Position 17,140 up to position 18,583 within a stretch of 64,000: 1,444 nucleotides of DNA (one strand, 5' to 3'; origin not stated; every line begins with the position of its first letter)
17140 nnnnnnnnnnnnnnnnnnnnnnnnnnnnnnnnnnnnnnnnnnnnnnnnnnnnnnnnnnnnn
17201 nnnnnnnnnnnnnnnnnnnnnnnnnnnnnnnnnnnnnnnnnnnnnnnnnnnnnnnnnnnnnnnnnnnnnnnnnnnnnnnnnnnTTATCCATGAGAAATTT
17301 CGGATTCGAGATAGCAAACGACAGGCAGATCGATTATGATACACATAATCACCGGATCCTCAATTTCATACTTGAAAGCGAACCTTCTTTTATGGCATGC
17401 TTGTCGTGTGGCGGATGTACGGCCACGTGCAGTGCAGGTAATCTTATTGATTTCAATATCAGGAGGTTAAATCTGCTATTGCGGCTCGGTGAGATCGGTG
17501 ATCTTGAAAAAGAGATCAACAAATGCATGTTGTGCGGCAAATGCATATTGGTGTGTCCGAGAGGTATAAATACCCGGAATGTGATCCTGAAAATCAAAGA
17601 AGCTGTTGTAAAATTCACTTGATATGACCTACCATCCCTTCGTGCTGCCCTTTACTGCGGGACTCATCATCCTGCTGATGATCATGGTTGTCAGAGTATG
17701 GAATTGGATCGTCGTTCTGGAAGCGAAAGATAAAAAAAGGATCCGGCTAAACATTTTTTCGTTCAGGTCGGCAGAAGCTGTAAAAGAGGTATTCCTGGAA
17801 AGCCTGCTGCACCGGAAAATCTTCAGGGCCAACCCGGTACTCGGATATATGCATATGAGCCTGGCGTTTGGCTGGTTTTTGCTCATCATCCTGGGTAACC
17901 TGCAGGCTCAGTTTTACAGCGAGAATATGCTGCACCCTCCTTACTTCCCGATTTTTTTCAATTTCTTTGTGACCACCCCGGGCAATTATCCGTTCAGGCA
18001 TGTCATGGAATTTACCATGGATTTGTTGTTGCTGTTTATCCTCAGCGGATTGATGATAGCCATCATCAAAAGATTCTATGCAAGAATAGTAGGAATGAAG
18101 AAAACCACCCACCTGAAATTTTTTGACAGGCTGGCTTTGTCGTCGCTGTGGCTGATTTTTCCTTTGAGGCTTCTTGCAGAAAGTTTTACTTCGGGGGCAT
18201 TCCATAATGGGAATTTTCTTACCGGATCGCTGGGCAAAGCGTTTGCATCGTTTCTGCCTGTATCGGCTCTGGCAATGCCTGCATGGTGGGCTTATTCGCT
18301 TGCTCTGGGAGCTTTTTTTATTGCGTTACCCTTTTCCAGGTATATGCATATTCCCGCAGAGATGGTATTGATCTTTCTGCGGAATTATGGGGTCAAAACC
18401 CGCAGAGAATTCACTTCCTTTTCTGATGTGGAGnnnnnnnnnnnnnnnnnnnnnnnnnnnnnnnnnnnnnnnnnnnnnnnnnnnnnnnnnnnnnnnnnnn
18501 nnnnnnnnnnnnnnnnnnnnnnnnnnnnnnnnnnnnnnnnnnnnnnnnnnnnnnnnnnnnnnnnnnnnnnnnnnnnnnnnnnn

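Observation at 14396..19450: Five-gene Hdr-like operon: HdrC-HdrB-short HdrA-ferredoxin-membrane HdrE/HdrD fusion, with no recognisable partner genes in the window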

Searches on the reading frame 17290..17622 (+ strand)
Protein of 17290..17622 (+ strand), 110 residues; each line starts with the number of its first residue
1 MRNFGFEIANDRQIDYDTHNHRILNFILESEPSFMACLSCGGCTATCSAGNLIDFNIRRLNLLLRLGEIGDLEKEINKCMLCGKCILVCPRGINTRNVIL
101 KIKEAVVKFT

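Call 3: search_protein_families(library=pfam, proteins=[window:17290-17622:+], max_evalue=0.01)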
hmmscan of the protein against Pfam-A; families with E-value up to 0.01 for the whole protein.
window:17290-17622:+ (110 aa): 13 families
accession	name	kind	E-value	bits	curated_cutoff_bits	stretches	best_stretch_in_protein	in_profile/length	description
PF13187.11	Fer4_9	-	1e-09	38.7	27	1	36-92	1-50/52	4Fe-4S dicluster domain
PF13183.11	Fer4_8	-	1.3e-07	32.5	27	1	36-93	4-68/68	4Fe-4S dicluster domain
PF12838.12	Fer4_7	-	5.4e-07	30.4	27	1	37-93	2-52/52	4Fe-4S dicluster domain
PF13534.11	Fer4_17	-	6.2e-07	30.3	22.2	1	36-94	1-61/61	4Fe-4S dicluster domain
PF13484.11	Fer4_16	-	2.3e-06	28.7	30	0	78-92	1-15/66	4Fe-4S double cluster binding domain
PF13237.11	Fer4_10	-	1.2e-05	25.6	25.5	2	36-90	8-53/53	4Fe-4S dicluster domain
PF12800.12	Fer4_4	-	3.2e-05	24.3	24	1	77-92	2-17/17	4Fe-4S binding domain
PF13746.11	Fer4_18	-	5.8e-05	23.7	27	1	73-98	55-80/114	4Fe-4S dicluster domain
PF12837.12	Fer4_6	-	7.9e-05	22.9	25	1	77-92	7-22/24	4Fe-4S binding domain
PF12797.12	Fer4_2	-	0.00015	21.9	24.5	1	77-90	8-21/22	4Fe-4S binding domain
PF25160.1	LdpA_Fe-S-bd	-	0.00016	21.8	27.6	0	77-92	26-41/49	LdpA Fe-S cluster-binding domain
PF14697.11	Fer4_21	-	0.00021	21.8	35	0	77-91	6-20/59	4Fe-4S dicluster domain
PF00037.32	Fer4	-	0.00027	21.1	21.1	1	77-92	6-21/24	4Fe-4S binding domain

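Call 4: search_protein_families(library=ncbifam, proteins=[window:17290-17622:+], max_evalue=0.01)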
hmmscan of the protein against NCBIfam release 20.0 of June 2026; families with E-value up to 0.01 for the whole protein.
window:17290-17622:+ (110 aa): 39 families (the best 25 are shown)
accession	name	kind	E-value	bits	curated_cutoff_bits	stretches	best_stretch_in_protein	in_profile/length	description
TIGR03290.1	CoB_CoM_SS_C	equivalog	4.8e-09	36.4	160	1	35-107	2-76/144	CoB--CoM heterodisulfide reductase subunit C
NF041779.1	hetero_SS_HdrC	equivalog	1.5e-07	31.1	350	1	36-104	32-101/198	ferredoxin:CoB-CoM heterodisulfide reductase subunit HdrC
TIGR00314.1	cdhA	equivalog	1.7e-07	29.5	781.3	1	34-107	398-467/784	CO dehydrogenase/acetyl-CoA synthase complex subunit alpha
NF041890.1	hdrC_Methbact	equivalog_domain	4.9e-06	26.2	270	1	30-98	24-93/192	ferredoxin:CoB-CoM heterodisulfide reductase subunit HdrC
NF040864.1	HgcB_ferredoxin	equivalog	5.2e-06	26.2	99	1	68-95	5-32/93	mercury methylation ferredoxin HgcB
NF040762.1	Hydr_FeFe_Clost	exception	6.7e-06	25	900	1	36-106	145-217/572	ferredoxin hydrogenase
NF006305.0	PRK08493.1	equivalog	6.8e-06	24.4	591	0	70-92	197-219/819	NADH-quinone oxidoreductase subunit G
TIGR01945.1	rnfC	subfamily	9.1e-06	24.4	245.95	1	32-105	360-430/435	RnfABCDGE type electron transport complex subunit C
TIGR00384.1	dhsB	subfamily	1.6e-05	24.5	88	1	73-103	192-222/222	succinate dehydrogenase and fumarate reductase iron-sulfur protein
NF005745.0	PRK07569.1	equivalog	3.8e-05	23.2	333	0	75-93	188-206/238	bidirectional hydrogenase complex protein HoxU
TIGR02512.1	FeFe_hydrog_A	subfamily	5.4e-05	22.2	405.95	1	36-105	8-79/375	[FeFe] hydrogenase, group A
NF041837.1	rnfC_Methano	equivalog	9.5e-05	21.4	650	1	35-107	358-427/438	Rnf electron transport complex subunit RnfC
NF045663.1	diclust_near_Sec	equivalog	0.00016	19.9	530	1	73-108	349-384/759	pyridine nucleotide-disulfide oxidoreductase/dicluster-binding protein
NF042909.1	FMH_DH_FwdF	exception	0.00018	20.7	375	1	36-92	16-70/336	tungsten-dependent formylmethanofuran dehydrogenase subunit FwdF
NF009226.0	PRK12576.1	equivalog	0.00031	20.2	344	0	73-104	204-235/317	succinate dehydrogenase/fumarate reductase iron-sulfur subunit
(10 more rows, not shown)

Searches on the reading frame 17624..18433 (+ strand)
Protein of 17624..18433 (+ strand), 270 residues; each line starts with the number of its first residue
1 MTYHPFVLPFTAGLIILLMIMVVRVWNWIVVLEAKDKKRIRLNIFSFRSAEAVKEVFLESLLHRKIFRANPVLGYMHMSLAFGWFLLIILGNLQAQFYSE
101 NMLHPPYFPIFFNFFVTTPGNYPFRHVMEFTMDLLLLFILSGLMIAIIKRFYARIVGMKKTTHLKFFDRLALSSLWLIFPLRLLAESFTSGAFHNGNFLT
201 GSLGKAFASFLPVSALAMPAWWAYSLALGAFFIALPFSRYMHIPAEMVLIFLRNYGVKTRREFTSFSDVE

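Call 86: search_solved_structures(query=window:17624-18433:+, max_evalue=10, show_alignments=3)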
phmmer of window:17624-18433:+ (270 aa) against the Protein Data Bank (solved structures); distinct sequences matched with E-value up to 10: 0.

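Call 88: search_solved_structures(query=A3, max_evalue=10, show_alignments=3)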
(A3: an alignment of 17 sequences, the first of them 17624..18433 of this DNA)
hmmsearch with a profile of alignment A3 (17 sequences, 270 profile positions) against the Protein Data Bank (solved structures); distinct sequences matched with E-value up to 10: 0.
